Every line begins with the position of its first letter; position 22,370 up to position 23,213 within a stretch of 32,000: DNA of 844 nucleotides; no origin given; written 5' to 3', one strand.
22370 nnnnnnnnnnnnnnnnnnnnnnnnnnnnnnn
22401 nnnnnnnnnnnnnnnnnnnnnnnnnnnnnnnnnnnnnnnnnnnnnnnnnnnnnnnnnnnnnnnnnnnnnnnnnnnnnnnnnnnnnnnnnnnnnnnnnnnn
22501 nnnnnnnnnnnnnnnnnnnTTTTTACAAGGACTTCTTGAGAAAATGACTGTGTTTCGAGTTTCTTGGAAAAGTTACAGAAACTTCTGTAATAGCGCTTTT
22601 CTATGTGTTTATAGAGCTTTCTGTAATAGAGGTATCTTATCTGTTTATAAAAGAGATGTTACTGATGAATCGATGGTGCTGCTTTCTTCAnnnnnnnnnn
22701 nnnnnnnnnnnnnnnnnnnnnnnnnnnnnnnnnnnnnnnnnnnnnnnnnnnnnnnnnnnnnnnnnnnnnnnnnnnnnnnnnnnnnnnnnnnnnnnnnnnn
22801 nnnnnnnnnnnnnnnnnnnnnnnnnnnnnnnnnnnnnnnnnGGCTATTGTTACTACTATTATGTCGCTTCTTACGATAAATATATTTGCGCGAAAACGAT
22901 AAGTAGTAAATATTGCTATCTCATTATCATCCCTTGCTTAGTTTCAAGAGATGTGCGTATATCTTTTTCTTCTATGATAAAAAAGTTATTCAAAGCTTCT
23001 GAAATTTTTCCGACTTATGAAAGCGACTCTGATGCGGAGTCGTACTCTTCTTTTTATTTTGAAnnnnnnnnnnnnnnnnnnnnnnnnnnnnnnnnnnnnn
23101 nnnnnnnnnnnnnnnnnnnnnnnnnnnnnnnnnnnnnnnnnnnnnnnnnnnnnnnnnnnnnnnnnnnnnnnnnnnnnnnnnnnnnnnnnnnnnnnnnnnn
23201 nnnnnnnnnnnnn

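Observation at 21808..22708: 278-bp tandem repeat that re-copies the 3-prime end of fdxA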

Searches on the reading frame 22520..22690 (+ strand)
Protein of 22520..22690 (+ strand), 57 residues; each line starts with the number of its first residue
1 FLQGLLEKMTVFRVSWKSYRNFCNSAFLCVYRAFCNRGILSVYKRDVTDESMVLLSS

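Call 68: search_protein_representatives(protein=window:22520-22690:+)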
Query: 57 residues. Proteins with E-value up to 0.001 (for the whole library): 2; up to 1e-10: 0; up to 1e-30: 0. The best 2 are listed.
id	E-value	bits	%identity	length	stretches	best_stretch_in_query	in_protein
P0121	2.6e-04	37.2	40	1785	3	21-46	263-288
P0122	3.6e-04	36.7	30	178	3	8-43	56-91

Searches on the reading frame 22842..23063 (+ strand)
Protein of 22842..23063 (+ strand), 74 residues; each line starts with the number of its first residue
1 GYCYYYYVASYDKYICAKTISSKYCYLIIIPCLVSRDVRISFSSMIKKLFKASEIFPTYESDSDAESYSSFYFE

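Call 57: find_homologous_proteins(query=window:22842-23063:+, max_evalue=10)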
Query seq(74 aa): no candidate shares three 5-residue words with the query. No homologue found.
